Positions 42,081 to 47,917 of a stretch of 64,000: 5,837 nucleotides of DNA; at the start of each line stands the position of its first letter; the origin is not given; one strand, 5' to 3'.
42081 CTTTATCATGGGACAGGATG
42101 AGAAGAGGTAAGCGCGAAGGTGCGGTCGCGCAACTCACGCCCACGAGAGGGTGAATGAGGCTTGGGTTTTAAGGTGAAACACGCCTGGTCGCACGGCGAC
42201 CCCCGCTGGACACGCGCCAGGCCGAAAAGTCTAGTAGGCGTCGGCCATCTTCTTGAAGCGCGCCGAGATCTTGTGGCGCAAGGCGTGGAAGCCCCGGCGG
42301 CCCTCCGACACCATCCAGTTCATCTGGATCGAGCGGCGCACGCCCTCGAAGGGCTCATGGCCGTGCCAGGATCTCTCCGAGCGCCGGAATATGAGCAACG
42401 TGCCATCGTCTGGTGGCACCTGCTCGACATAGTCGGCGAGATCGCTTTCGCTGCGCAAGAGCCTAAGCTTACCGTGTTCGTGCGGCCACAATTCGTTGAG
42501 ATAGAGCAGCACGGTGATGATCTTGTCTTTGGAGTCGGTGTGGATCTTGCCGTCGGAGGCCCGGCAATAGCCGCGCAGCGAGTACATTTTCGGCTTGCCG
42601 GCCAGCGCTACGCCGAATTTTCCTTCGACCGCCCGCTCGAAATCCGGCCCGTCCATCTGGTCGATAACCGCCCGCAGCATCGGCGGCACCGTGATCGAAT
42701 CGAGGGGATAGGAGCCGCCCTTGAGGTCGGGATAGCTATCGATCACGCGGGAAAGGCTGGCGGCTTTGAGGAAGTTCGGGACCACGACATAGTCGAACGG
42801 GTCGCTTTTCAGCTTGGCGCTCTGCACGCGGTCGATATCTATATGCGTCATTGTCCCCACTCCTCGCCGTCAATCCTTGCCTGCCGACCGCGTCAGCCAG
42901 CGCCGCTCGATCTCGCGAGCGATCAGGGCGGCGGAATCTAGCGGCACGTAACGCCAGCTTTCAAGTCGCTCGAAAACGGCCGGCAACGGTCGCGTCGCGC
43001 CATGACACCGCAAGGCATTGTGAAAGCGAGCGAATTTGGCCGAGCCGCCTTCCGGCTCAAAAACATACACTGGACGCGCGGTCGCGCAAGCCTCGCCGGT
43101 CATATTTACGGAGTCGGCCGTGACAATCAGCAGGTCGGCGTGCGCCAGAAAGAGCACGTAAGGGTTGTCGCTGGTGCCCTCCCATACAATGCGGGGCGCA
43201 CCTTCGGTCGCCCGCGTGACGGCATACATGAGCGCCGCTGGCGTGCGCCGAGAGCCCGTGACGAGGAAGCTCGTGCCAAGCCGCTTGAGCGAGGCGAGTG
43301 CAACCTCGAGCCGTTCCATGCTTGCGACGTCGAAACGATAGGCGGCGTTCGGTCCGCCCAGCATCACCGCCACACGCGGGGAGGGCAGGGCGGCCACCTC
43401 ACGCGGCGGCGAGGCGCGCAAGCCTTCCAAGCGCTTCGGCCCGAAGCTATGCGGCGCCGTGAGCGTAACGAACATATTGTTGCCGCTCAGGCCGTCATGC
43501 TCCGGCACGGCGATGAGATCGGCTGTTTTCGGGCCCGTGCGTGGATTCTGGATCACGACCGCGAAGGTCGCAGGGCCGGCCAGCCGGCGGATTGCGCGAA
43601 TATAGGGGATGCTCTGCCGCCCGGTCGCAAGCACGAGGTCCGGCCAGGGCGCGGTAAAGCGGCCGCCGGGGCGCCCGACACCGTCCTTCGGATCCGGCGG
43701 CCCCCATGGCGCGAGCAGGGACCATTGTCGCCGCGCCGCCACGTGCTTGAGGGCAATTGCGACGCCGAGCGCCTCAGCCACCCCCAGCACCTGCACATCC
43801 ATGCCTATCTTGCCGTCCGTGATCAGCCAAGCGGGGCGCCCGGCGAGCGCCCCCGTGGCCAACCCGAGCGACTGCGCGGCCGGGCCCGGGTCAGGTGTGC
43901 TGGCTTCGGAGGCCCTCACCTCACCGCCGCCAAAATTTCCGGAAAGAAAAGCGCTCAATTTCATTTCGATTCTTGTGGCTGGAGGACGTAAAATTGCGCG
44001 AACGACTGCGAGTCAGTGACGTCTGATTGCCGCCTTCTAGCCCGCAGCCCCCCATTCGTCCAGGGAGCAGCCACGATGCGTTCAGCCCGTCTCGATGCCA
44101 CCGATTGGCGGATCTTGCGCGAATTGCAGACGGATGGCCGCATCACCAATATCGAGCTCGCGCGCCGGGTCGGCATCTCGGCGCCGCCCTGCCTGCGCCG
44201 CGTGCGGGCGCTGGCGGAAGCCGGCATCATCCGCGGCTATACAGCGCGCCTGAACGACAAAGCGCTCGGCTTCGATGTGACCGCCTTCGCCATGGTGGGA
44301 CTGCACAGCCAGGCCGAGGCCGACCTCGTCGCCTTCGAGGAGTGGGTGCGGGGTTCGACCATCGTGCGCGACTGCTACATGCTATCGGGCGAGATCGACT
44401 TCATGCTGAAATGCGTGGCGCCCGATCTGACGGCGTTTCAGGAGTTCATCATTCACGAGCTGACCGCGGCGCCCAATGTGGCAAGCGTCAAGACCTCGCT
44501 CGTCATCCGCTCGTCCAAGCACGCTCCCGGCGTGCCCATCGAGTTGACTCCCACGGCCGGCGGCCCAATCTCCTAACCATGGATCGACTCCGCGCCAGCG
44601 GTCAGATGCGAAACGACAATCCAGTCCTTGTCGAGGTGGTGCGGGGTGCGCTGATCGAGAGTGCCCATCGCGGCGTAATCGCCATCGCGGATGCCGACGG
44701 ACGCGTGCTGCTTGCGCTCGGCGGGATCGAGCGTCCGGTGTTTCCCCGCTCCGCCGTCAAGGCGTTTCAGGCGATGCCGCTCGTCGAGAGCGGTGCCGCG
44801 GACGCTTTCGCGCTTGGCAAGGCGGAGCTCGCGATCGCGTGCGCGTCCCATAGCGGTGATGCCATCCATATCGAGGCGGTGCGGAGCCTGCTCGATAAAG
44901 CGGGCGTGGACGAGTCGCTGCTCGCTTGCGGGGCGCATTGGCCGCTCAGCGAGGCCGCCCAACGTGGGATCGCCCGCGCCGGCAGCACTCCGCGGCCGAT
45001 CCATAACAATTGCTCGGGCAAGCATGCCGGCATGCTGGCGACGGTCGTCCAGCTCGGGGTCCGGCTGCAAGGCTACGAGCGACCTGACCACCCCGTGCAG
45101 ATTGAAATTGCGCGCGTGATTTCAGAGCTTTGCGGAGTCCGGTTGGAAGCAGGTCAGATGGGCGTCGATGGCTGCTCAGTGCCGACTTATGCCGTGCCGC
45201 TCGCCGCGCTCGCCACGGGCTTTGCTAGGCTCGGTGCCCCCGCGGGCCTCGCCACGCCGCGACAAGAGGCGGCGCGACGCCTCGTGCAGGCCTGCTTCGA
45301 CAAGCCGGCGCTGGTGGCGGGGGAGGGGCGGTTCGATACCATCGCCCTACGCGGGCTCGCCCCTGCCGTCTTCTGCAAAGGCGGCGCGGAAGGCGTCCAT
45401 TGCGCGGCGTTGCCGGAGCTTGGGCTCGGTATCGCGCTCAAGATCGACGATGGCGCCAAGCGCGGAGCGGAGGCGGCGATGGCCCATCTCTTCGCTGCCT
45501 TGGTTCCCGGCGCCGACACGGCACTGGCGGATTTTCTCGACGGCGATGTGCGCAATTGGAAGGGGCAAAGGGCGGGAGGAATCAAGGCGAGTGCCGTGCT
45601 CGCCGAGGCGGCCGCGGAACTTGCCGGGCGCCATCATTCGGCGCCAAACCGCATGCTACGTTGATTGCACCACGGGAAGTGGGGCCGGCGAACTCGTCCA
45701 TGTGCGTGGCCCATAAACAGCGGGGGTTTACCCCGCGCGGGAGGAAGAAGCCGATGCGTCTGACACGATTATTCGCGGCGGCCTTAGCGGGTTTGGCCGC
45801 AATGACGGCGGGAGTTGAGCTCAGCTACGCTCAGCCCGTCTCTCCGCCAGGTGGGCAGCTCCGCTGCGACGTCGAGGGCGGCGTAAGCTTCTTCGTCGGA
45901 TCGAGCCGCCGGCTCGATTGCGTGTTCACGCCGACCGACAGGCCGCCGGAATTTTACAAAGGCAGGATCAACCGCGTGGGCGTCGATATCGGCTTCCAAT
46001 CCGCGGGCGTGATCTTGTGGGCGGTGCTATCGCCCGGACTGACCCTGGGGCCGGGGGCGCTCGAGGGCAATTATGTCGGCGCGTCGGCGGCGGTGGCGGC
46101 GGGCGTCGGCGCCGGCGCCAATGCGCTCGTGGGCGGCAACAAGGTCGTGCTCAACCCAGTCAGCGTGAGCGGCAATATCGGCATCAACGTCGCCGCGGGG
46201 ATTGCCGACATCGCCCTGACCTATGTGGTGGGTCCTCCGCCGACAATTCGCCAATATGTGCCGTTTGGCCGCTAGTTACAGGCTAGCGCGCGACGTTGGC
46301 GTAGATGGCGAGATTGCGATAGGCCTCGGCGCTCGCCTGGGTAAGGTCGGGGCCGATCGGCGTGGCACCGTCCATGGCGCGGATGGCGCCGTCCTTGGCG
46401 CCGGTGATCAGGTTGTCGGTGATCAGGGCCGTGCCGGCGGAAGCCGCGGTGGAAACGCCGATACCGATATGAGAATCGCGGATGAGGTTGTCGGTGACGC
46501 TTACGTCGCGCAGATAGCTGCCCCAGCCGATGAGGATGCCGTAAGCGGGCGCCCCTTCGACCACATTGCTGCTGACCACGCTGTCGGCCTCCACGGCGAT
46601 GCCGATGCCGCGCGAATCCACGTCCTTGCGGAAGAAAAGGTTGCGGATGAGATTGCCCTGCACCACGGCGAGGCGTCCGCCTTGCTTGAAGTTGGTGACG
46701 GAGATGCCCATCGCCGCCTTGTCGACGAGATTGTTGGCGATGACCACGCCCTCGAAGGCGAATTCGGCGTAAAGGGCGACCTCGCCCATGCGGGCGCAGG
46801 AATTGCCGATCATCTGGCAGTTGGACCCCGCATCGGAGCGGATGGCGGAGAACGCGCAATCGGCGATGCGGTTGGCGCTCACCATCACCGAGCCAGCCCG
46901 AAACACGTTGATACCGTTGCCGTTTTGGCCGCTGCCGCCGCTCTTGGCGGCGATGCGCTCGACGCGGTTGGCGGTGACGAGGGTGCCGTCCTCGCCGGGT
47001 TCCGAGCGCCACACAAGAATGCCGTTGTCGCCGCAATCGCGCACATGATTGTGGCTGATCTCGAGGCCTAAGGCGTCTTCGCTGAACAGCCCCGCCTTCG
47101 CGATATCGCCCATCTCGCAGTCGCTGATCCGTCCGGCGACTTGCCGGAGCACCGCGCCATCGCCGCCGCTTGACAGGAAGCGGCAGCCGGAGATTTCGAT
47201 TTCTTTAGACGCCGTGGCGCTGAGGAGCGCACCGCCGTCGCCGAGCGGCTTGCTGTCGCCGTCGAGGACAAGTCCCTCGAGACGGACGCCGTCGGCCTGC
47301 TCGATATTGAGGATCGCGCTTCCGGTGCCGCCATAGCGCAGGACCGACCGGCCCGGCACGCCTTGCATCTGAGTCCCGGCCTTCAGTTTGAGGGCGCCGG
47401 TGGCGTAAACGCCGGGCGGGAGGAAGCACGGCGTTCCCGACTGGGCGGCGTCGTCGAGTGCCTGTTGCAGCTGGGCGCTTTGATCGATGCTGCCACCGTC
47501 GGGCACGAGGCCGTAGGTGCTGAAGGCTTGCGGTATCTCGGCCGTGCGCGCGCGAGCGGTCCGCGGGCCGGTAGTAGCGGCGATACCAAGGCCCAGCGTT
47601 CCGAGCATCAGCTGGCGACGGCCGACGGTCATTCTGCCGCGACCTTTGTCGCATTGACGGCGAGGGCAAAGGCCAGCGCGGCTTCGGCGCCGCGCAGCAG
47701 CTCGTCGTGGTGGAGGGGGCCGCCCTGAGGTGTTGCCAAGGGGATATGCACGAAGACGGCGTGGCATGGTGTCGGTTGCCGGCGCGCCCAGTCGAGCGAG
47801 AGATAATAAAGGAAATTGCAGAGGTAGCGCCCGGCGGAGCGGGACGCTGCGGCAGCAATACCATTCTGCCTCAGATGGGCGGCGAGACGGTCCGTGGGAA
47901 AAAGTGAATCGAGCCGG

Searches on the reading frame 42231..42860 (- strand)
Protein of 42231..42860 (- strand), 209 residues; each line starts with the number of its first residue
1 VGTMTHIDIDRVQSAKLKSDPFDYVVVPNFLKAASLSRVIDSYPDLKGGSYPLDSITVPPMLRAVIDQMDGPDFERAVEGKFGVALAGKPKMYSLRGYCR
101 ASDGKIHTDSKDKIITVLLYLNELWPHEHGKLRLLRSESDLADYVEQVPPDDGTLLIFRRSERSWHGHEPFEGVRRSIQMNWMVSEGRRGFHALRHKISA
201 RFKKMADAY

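Call 3: search_protein_families(library=pfam, proteins=[window:42231-42860:-], max_evalue=1)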
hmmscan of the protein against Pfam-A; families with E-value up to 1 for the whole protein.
window:42231-42860:- (209 aa): 2 families
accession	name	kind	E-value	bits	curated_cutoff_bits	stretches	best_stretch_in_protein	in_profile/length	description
PF13640.12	2OG-FeII_Oxy_3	-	7.7e-11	43.3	27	1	105-182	13-96/98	2OG-Fe(II) oxygenase superfamily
PF13661.12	2OG-FeII_Oxy_4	-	0.00024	22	27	1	98-170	6-83/98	2OG-Fe(II) oxygenase superfamily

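Call 4: search_protein_families(library=ncbifam, proteins=[window:42231-42860:-], max_evalue=1)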
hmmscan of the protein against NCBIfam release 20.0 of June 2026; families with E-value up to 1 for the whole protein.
window:42231-42860:- (209 aa): 1 family
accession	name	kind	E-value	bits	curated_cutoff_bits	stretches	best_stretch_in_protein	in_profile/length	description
NF041706.1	2OG_matur_YhhC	equivalog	0.00027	20.6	150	1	103-170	98-167/182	cyclophane-containing peptide 2OG-Fe(II) oxygenase YhhC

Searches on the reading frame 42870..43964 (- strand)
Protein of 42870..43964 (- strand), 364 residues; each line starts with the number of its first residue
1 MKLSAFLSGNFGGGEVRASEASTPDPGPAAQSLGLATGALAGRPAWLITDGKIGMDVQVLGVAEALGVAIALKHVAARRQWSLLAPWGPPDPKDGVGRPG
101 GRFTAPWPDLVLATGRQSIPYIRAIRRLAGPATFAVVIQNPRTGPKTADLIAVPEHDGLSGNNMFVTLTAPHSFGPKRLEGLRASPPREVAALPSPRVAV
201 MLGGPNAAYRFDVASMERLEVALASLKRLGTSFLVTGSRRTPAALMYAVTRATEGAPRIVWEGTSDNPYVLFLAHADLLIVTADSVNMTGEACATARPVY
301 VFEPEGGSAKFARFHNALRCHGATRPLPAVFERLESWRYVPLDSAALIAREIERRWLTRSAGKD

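Call 3: search_protein_families(library=pfam, proteins=[window:42870-43964:-], max_evalue=1)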
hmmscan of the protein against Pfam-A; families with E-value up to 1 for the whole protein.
window:42870-43964:- (364 aa): 1 family
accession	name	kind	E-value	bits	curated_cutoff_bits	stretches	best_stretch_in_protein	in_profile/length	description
PF06258.17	Mito_fiss_Elm1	-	7e-95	318.1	27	1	54-356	2-304/304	Mitochondrial fission ELM1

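Call 4: search_protein_families(library=ncbifam, proteins=[window:42870-43964:-], max_evalue=1)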
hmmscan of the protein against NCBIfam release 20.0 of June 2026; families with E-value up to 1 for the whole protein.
window:42870-43964:- (364 aa): 0 families

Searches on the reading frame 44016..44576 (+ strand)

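Call 3: search_protein_families(library=pfam, proteins=[window:44016-44576:+], max_evalue=1)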
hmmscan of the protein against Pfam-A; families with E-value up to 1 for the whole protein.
window:44016-44576:+ (186 aa): 13 families
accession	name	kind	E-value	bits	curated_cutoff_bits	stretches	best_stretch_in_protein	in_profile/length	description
PF13412.12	HTH_24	-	8.2e-20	70.6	21.9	1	26-73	1-48/48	Winged helix-turn-helix DNA-binding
PF13404.12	HTH_AsnC-type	-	4.4e-17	62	27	1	26-66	1-41/42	AsnC-type helix-turn-helix domain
PF01037.27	AsnC_trans_reg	-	1.4e-16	60.6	25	1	100-165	9-72/73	Lrp/AsnC ligand binding domain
PF01047.28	MarR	-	9.1e-06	25.9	24.6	1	28-73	3-48/59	MarR family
PF12840.13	HTH_20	-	0.00011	22.6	27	1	32-73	8-49/51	Helix-turn-helix domain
PF22451.2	NirdL-like_HTH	-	0.00034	20.6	27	1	47-73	21-47/47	Siroheme decarboxylase NirDL-like HTH domain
PF25212.1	HVO_A0114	-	0.0045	17.2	27.6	1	26-73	20-67/84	HVO_A0114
PF12802.13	MarR_2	-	0.01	16.4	27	1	27-73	4-51/61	MarR family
PF13545.12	HTH_Crp_2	-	0.043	14.2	27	1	42-74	22-55/70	Crp-like helix-turn-helix domain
PF09339.16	HTH_IclR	-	0.061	13.5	22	1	34-73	9-49/52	IclR helix-turn-helix domain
PF14090.12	HTH_39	-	0.08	13.3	21.3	1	32-71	5-42/70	Winged helix-turn-helix domain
PF25213.1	HVO_A0261_N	-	0.11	12.8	35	1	32-73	15-55/86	HVO_A0261 N-terminal domain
PF16221.11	HTH_47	-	0.23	11.5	27.1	1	39-73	43-77/78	winged helix-turn-helix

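Call 4: search_protein_families(library=ncbifam, proteins=[window:44016-44576:+], max_evalue=1)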
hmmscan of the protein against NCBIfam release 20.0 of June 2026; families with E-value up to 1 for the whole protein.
window:44016-44576:+ (186 aa): 17 families
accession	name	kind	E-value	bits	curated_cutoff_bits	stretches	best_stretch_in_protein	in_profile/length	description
NF008370.0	PRK11169.1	equivalog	5.3e-32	110.8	233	1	23-173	9-159/164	leucine-responsive transcriptional regulator Lrp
NF053758.1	ChrTpTrnRegChrS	equivalog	3.9e-16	59.2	250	1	21-169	7-152/158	chromate efflux transcriptional regulator ChrS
NF008384.0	PRK11179.1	equivalog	5.6e-16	58.7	227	1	22-164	3-143/153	transcriptional regulator AsnC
NF040820.1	trans_reg_LrpA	equivalog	1.3e-13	51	250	1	26-161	2-134/141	HTH-type transcriptional regulator LrpA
NF041395.1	TranRegLrpA1_Halo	equivalog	6.6e-12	45.6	250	1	27-162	4-136/142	HTH-type transcriptional regulator LrpA1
NF040947.1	trans_reg_LysM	equivalog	2.7e-10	40.1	180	1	26-166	1-135/136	HTH-type transcriptional regulator LysM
NF041396.1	TranRegLrp_Halo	equivalog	9.1e-10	38.6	190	1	29-168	6-141/149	HTH-type transcriptional regulator Lrp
TIGR02337.1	HpaR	equivalog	0.00013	21.8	121.2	1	21-82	21-82/130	homoprotocatechuate degradation operon regulator HpaR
NF040707.3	Siroheme_Dcarb_AhbB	equivalog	0.00081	19.1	125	1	47-94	18-65/146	siroheme decarboxylase subunit beta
TIGR04176.1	MarR_EPS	equivalog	0.0023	18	88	1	27-77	3-53/105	MarR family EPS-associated transcriptional regulator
NF040708.3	Siroheme_Dcarb_AhbA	equivalog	0.0031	17.3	140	1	34-94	5-68/144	siroheme decarboxylase subunit alpha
TIGR01884.1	cas_HTH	subfamily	0.0043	16.5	60.2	1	17-74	131-188/202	CRISPR-associated CARF protein Csa3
NF033788.1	HTH_metalloreg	subfamily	0.0089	15.8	55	1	27-74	10-57/77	metalloregulator ArsR/SmtB family transcription factor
TIGR03338.1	phnR_burk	equivalog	0.01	15.5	271.5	1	35-74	27-66/212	phosphonate utilization associated transcriptional regulator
NF002926.0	PRK03573.1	equivalog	0.058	13.3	120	1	26-83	29-87/144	transcriptional regulator SlyA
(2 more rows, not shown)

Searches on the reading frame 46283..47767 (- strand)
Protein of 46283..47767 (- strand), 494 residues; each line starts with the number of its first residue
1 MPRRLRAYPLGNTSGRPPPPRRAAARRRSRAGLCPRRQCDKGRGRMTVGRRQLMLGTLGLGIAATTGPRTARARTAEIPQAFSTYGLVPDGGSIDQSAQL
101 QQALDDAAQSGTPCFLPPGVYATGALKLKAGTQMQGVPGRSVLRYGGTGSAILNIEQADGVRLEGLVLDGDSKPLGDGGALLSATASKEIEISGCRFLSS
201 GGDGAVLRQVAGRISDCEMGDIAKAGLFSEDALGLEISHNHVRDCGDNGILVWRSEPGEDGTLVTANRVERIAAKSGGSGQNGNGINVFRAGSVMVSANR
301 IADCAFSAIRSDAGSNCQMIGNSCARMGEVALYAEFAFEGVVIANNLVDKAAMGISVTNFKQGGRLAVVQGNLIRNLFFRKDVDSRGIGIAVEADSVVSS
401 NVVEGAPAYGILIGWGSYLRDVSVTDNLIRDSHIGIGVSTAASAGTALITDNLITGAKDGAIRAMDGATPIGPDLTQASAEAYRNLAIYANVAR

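Call 62: search_protein_families(library=pfam, proteins=[window:46283-47767:-], max_evalue=0.0001)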
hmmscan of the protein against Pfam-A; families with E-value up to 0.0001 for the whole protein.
window:46283-47767:- (494 aa): 3 families
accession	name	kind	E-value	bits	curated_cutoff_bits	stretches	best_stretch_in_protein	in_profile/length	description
PF13229.12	Beta_helix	-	7.8e-23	81.3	25.9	2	184-358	5-145/158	Right handed beta helix region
PF05048.19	NosD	-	1.7e-12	47.7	23.6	2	282-454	15-169/212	Periplasmic copper-binding protein (NosD)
PF12708.12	Pect-lyase_RHGA_epim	-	3.6e-06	27.4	27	1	84-147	6-72/213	Rhamnogalacturonase A/epimerase, pectate lyase-like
